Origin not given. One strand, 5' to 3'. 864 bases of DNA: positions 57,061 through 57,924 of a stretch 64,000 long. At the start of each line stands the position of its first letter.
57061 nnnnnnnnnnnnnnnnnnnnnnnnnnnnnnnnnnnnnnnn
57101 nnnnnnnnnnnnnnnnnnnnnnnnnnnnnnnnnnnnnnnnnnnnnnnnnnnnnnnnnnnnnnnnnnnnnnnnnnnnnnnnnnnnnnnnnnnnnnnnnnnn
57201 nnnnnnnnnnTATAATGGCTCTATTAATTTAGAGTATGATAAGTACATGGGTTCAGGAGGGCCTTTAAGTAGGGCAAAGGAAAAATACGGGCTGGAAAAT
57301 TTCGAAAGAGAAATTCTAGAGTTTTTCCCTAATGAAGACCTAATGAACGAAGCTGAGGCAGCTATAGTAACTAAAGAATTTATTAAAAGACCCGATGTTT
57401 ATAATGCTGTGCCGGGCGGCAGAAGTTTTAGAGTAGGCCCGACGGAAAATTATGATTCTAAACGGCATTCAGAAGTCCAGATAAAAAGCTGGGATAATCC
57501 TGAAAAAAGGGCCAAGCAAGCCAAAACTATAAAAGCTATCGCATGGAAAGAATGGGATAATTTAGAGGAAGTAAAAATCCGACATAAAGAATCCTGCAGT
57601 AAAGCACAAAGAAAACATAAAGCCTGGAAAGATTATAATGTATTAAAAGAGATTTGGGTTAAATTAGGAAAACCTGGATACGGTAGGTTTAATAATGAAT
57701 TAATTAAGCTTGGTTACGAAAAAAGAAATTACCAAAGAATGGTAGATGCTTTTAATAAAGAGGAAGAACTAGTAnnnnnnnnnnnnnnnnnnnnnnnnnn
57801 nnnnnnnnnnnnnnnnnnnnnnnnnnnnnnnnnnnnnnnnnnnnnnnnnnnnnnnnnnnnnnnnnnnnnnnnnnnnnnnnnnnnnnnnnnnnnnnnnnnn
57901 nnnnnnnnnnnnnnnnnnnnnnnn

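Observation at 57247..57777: Homing endonuclease remnant lacking its GIY half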

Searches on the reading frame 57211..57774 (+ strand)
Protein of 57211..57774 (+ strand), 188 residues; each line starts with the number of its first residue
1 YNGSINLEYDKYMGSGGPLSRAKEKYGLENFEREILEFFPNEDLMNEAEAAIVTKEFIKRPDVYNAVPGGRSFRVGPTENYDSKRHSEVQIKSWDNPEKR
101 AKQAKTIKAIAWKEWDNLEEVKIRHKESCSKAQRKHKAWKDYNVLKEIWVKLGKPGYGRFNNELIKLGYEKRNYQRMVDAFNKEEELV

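Call 3: search_protein_families(library=pfam, proteins=[window:57247-57774:+, window:57211-57774:+], max_evalue=1)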
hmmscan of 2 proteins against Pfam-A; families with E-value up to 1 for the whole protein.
window:57247-57774:+ (176 aa): 0 families

window:57211-57774:+ (188 aa): 1 family
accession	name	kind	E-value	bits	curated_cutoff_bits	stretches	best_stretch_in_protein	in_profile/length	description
PF19835.5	SegE_GIY-YIG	-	0.0061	17.2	25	1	9-52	57-100/123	Putative endonuclease segE, GIY-YIG domain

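Call 9: search_dna_similar(query=window:57211-57774:+, collection=phages, mode=protein, max_rows=40)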
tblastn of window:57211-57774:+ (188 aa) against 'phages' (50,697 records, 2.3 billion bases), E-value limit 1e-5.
Records with a match: 670; places in all: 914; records where one place covers at least 80% of the query: 41.
Best place of each record, by identity: 60-80% 128; <60% 542.
By first word of the organism name: Escherichia 239; Klebsiella 95; Acinetobacter 48; Salmonella 47; Vibrio 32; Aeromonas 30; Enterobacteria 29; Shigella 23; Dickeya 19; Enterobacter 18; and 20 more.
By host as written in the record: Escherichia coli 91; - 89; Klebsiella pneumoniae 49; Escherichia coli B 23; Aeromonas salmonicida 16; Acinetobacter baumannii 12; Escherichia coli LF82 12; Escherichia coli str. K-12 substr. MG1655 11; and 198 more.
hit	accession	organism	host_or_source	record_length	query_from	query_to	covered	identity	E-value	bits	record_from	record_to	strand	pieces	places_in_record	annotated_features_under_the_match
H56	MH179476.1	Aeromonas phage 50AhydR13PP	Aeromonas hydrophila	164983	10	187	95%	35.1%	3e-20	92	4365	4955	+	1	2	homing endonuclease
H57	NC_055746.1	Aeromonas phage 50AhydR13PP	Aeromonas hydrophila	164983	10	187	95%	35.1%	3e-20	92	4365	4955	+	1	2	homing endonuclease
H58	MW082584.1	Serratia phage 4S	Serratia marcescens IMBG291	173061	10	188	95%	34.1%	5e-20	92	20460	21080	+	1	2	homing endonuclease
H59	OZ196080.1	Vibrio phage K369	Seawater and oysters mix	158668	10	178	90%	30.6%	9e-11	66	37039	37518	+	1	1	homing endonuclease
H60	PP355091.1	Escherichia phage 235Ecol030PP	Escherichia coli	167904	10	188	95%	27.7%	4e-9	61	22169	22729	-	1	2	putative endonuclease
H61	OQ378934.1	Escherichia phage LH2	Escherichia coli GXXWH2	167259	10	188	95%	27.7%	4e-9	61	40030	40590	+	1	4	homing endonuclease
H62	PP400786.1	Escherichia phage FL12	Escherichia coli str. K-12 substr. ...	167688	10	188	95%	27.7%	4e-9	61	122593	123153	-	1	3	homing endonuclease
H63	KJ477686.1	Tequatrovirus T4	-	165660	10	188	95%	27.7%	4e-9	61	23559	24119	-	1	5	none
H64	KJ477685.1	Tequatrovirus T4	-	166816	10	188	95%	27.7%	4e-9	61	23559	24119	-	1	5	none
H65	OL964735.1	Escherichia phage T4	-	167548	10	188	95%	27.7%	4e-9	61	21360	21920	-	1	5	homing endonuclease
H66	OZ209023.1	Escherichia phage T4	-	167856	10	188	95%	27.7%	4e-9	61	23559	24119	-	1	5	homing endonuclease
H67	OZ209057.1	Escherichia phage T4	-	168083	10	188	95%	27.7%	4e-9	61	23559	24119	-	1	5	homing endonuclease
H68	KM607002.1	Enterobacteria phage RB55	Escherichia coli B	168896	10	188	95%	27.7%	4e-9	61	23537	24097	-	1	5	segA: homing endonuclease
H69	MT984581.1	Escherichia phage T4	Escherichia coli B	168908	10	188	95%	27.7%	4e-9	61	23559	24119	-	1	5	segA: homing endonuclease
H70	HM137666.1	Enterobacteria phage T4T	Escherichia coli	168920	10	188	95%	27.7%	4e-9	61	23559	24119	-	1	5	segA: homing endonuclease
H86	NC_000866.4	Escherichia phage T4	Escherichia coli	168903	10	188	95%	27.2%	5e-8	57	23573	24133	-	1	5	segA: homing endonuclease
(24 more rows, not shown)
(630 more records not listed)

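Call 10: get_annotated_region(hit=H56, flank=1500)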
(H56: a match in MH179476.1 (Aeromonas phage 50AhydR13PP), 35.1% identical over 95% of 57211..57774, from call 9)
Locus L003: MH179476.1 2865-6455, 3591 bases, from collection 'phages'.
description: Aeromonas phage 50AhydR13PP, complete genome.
organism: Aeromonas phage 50AhydR13PP (NCBI taxid 2163978)
taxonomy: Viruses; Duplodnaviria; Heunggongvirae; Uroviricota; Caudoviricetes; Straboviridae; Tulanevirus; Tulanevirus 50ahydr13pp
host: Aeromonas hydrophila; source: -; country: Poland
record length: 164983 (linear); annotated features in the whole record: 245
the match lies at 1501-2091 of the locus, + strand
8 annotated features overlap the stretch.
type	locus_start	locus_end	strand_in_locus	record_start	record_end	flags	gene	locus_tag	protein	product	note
CDS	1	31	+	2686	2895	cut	-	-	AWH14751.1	hypothetical protein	-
CDS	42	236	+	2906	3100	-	-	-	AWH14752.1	hypothetical protein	-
CDS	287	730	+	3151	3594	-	-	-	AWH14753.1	hypothetical protein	-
CDS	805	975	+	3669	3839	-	-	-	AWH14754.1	hypothetical protein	-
CDS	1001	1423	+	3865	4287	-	-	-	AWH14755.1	hypothetical protein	-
CDS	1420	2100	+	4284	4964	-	-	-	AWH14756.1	homing endonuclease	-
CDS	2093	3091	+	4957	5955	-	-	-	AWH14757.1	ribonucleotide reductase of class Ia aerobic beta subunit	-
CDS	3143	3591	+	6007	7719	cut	-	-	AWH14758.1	ribonucleoside-diphosphate reductase alpha chain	-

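Call 11: get_annotated_region(hit=H58, flank=1500)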
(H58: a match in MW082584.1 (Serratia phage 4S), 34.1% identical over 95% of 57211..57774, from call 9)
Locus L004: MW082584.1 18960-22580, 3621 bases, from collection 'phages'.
description: Serratia phage 4S, complete genome.
organism: Serratia phage 4S (NCBI taxid 2787015)
taxonomy: Viruses; Duplodnaviria; Heunggongvirae; Uroviricota; Caudoviricetes; Straboviridae
host: Serratia marcescens IMBG291; source: wastewater; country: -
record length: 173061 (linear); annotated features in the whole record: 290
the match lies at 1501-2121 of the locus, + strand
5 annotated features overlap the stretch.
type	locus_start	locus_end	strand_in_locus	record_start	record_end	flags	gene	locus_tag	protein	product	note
CDS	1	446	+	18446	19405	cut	-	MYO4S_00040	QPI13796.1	putative replication factor C small subunit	putative replication factor C small subunit [Klebsiella phage vB_KpnM_KpV477]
CDS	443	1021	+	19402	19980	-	-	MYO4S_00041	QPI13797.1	DNA polymerase accessory protein clamp loader subunit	DNA polymerase accessory protein clamp loader subunit [Morganella phage vB_MmoM_MP1]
CDS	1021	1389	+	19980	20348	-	-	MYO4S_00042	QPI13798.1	translational repressor protein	translational repressor protein [Serratia phage CHI14]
CDS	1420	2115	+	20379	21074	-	-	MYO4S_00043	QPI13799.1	homing endonuclease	homing endonuclease [Enterobacteria phage vB_EcoM_VR26]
CDS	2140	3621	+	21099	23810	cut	-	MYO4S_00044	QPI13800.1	DNA polymerase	DNA polymerase [Serratia phage CHI14]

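Call 12: get_annotated_region(hit=H86, flank=1500)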
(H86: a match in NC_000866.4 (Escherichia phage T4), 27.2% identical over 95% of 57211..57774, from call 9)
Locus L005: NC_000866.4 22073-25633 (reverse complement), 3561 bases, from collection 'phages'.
description: Enterobacteria phage T4, complete genome.
organism: Escherichia phage T4 (NCBI taxid 2681598)
taxonomy: Viruses; Duplodnaviria; Heunggongvirae; Uroviricota; Caudoviricetes; Straboviridae; Tevenvirinae; Tequatrovirus; Tequatrovirus T4
host: Escherichia coli; source: -; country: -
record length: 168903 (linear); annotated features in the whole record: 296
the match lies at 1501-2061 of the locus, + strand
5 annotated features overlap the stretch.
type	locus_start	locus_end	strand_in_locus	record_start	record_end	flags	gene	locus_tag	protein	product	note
CDS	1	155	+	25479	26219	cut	42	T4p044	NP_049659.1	thymidylate synthase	dCMP hydroxymethylase for producing modified hydroxymethylcytosine in T4 DNA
CDS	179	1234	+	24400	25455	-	b-gt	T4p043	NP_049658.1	beta-glucosyltransferase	adds a glucose in beta linkage to hydroxymethylcytosine residues in phage DNA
CDS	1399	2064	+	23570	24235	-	segA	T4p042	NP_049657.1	homing endonuclease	site-specific homing endonuclease; GIY-YIG family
CDS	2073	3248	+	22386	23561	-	uvsX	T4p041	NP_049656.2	recombinase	RecA-like recombination protein, DNA-dependent ATPase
CDS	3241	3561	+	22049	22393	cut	40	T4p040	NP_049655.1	head vertex assembly chaperone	membrane-associated initiator of head vertex assembly; misidentified as spackle gene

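Call 15: find_encoding_contigs(protein=window:57247-57774:+, flank=8000, max_places=8)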
Protein window:57247-57774:+ (176 aa): no gene with exactly this product is on record in the collection.
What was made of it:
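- Tried and rejected: An exact-identity look-up of the 176-aa protein found nothing on record (call 15).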

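Call 17: find_homologous_proteins(query=window:57247-57774:+, max_evalue=0.00001)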
Query window:57247-57774:+ (176 aa): 5 proteins with E <= 0.00001 among 92 candidates.
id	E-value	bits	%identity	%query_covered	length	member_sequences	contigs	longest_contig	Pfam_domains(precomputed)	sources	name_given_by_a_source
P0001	1.8e-110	385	98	100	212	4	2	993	PF01541.31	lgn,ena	-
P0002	3.3e-89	315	81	99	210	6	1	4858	-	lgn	-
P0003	4.7e-79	282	70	100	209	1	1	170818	-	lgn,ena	-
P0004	2.1e-35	140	72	51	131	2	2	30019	-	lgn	-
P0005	4.4e-6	45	53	33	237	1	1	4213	PF19835.7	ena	-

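Call 19: find_encoding_contigs(protein=P0001, flank=8000, max_places=6)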
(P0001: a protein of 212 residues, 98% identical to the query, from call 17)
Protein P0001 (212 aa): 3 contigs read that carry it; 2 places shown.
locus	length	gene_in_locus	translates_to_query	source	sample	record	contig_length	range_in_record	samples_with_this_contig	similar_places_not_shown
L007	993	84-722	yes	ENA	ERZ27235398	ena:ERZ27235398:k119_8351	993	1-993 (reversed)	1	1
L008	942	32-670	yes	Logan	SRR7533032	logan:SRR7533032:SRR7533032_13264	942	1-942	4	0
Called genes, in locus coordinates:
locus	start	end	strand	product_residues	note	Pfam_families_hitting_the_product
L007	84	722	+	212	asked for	PF01541:GIY-YIG (weak)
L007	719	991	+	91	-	?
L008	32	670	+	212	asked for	PF01541:GIY-YIG (weak)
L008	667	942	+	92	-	?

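Call 20: find_encoding_contigs(protein=P0003, flank=8000, max_places=4)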
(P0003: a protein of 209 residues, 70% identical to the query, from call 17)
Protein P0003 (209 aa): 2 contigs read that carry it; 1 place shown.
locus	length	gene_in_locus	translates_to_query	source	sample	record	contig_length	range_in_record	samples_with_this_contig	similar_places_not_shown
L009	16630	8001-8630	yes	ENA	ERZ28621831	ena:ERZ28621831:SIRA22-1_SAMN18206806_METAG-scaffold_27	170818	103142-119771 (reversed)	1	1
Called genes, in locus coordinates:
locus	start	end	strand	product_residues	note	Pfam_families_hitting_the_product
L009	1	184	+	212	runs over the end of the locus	PF07460:NUMOD3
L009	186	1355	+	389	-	PF01136:Peptidase_U32 (weak)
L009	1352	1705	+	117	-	PF01817:CM_2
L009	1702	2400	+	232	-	PF00303:Thymidylat_synt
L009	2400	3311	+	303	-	-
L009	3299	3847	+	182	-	-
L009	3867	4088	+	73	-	-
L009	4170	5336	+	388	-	PF00154:RecA_N (weak), PF21134:T4_UVSX_C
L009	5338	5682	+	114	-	PF11113:Phage_head_chap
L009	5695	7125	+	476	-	PF13481:AAA_25 (faint), PF03796:DnaB_C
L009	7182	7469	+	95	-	PF25676:T4_Spackle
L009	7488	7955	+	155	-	-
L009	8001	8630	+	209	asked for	-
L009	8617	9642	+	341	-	-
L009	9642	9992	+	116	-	-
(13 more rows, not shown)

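Call 21: find_encoding_contigs(protein=P0002, flank=8000, max_places=4)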
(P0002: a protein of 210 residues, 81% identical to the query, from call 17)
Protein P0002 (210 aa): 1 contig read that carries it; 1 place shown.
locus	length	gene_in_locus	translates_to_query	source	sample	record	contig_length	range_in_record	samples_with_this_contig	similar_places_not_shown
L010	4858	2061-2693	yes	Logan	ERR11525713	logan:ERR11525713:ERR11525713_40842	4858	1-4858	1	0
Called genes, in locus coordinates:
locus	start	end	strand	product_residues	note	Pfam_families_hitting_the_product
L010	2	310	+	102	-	?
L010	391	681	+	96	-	-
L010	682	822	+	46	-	-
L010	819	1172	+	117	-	PF25676:T4_Spackle (faint)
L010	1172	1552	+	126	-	-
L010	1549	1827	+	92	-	PF23945:DUF7279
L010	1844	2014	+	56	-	-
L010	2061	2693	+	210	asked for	-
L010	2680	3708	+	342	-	-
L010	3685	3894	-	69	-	-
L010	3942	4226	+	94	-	-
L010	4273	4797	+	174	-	PF08761:dUTPase_2 (faint)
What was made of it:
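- P0002 (81%) and P0003 (70%) lie between a 61.1-like gene and gene 61 in other T4-type contigs (calls 20, 21).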

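Call 36: find_related_loci(query=P0001, collection=viral_contigs, flank=3000)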
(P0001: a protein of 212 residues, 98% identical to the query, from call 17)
Query P0001 (212 aa) in viral_contigs; peptide patterns used: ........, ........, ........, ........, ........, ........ (x = any residue, [..] = any of these).
28 stretches matched a pattern; 4 encode a relative of the query (tblastn E <= 1e-3); 4 distinct loci.
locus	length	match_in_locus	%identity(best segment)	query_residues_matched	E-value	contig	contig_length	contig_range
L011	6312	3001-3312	42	10-114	4e-20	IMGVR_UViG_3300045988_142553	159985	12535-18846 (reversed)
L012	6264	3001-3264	49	8-95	2e-19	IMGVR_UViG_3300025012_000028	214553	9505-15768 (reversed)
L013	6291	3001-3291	40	11-94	1e-12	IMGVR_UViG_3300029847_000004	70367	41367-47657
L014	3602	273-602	35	8-100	3e-14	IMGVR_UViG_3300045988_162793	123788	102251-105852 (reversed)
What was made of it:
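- Tried and rejected: A search for P0001 relatives in IMG/VR found only distant ones at 35-49% identity (call 36).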

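Call 40: search_protein_families(library=pfam, proteins=[P0001, P0002, P0003, L005:1399-2061:+], max_evalue=1)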
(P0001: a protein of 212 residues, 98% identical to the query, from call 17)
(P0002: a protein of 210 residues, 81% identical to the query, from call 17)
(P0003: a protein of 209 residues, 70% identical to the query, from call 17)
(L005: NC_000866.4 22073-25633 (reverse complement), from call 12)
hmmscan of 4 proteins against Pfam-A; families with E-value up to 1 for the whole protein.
P0001 (212 aa): 2 families
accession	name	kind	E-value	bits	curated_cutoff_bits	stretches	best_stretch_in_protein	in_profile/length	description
PF01541.30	GIY-YIG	-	1.6e-05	25.6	22.6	1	9-77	2-69/78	GIY-YIG catalytic domain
PF19835.5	SegE_GIY-YIG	-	0.00012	22.7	25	1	6-75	15-99/123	Putative endonuclease segE, GIY-YIG domain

P0002 (210 aa): 2 families
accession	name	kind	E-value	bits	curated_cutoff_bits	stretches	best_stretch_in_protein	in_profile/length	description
PF01541.30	GIY-YIG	-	4.6e-05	24.1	22.6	1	5-74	2-70/78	GIY-YIG catalytic domain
PF19835.5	SegE_GIY-YIG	-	0.0009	19.9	25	1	4-74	17-102/123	Putative endonuclease segE, GIY-YIG domain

P0003 (209 aa): 3 families
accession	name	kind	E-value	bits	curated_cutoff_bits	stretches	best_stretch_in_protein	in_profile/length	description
PF01541.30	GIY-YIG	-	0.00012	22.8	22.6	1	5-73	2-69/78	GIY-YIG catalytic domain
PF19835.5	SegE_GIY-YIG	-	0.016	15.8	25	1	31-74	59-102/123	Putative endonuclease segE, GIY-YIG domain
PF12497.13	ERbeta_N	-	0.35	11.2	25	1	114-165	51-102/114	Estrogen receptor beta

L005:1399-2061:+ (221 aa): 4 families
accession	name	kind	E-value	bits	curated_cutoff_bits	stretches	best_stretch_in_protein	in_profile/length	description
PF01541.30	GIY-YIG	-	3.1e-09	37.4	22.6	1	10-90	2-78/78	GIY-YIG catalytic domain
PF07460.16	NUMOD3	-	1.2e-06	28.7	20.4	2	102-123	1-21/37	NUMOD3 motif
PF19835.5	SegE_GIY-YIG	-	9.9e-05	23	25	1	37-87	60-111/123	Putative endonuclease segE, GIY-YIG domain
PF17168.10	DUF5127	-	0.11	12.8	28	1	9-87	102-180/229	Domain of unknown function (DUF5127)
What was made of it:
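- On GIY-YIG nuclease domain (Pfam PF01541): Intact P0001, P0002 and P0003 pass with 25.6, 24.1 and 22.8 bits against a threshold of 22.6 (call 40).
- Checked: It is 98% identical to a 212-aa protein (P0001, E=1.8e-110, call 17) that passes the Pfam GIY-YIG gathering score (25.6 vs 22.6 bits, call 40).
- The ORF is 98% identical to P0001, which passes Pfam GIY-YIG (calls 17, 40).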

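Call 41: search_protein_families(library=phrogs, proteins=[window:57247-57774:+], max_evalue=0.001)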
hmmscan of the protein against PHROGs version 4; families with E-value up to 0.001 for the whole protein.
window:57247-57774:+ (176 aa): 4 families
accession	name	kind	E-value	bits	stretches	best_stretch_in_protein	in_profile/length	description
phrog_314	-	DNA, RNA and nucleotide metabolism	1.6e-19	71.3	1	1-149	210-389/574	homing endonuclease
phrog_7168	-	DNA, RNA and nucleotide metabolism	2e-09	38.3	1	6-128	44-166/284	homing endonuclease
phrog_19446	-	DNA, RNA and nucleotide metabolism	8.1e-06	26.5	1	5-94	40-128/254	homing endonuclease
phrog_447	-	other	0.00012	23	0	1-66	70-142/148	NAD synthetase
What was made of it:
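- Checked: It matches PHROG 314 'homing endonuclease' at E=1.6e-19 (call 41). tblastn finds annotated Seg/GIY-YIG genes including T4 segA over 95% of its length (call 9).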

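Call 43: search_solved_structures(query=A4, max_evalue=1, show_alignments=2)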
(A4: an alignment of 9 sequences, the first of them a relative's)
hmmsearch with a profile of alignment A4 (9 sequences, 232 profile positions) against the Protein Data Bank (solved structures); distinct sequences matched with E-value up to 1: 3.
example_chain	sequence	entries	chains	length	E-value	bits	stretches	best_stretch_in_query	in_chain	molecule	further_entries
1mk0_A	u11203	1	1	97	0.012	18.8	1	7-86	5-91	Intron-associated endonuclease 1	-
1ln0_A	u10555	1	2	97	0.025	17.8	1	7-85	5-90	intron-associated endonuclease 1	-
9v8i_B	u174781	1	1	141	0.27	14.4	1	6-45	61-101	YxiDCTD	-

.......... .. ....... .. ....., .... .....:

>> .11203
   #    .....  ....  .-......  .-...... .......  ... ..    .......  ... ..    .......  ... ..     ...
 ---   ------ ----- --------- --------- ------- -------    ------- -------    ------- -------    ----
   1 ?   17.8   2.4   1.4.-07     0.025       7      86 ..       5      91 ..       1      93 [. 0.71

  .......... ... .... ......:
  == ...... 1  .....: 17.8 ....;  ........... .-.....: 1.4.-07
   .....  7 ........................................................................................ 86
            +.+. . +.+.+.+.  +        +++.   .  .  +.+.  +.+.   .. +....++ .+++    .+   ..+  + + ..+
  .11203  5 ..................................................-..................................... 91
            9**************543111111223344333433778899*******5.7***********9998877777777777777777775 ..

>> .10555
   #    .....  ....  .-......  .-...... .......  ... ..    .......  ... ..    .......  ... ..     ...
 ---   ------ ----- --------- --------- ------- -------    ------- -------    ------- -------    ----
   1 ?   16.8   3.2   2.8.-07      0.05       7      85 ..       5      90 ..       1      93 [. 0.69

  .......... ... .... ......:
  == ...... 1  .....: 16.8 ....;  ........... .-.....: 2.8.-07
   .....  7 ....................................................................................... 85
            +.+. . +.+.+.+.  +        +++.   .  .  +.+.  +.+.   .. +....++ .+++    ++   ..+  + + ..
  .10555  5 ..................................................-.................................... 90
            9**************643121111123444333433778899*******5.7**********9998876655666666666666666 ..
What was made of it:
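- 57247..57420 (+): Retained C-terminal half of the GIY-YIG catalytic domain (helix 1, strand 3, helix 2). It includes the Glu (ORF residue 37) and Asn (ORF residue 53, 'YN') that align with I-TevI E75 and N90. Strands 1 and 2 with the two Tyr motifs are missing. Profile alignment to I-TevI 1MK0/1LN0 (call 43).
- On GIY-YIG nuclease domain (Pfam PF01541): The profile alignment places I-TevI R27 in an insertion between YIG and GSG, so no unambiguous equivalent could be assigned (call 43).
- Closest known: I-TevI catalytic domain. Same: A sequence profile aligns GIY, YIG, Glu75 and Asn90 (call 43).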
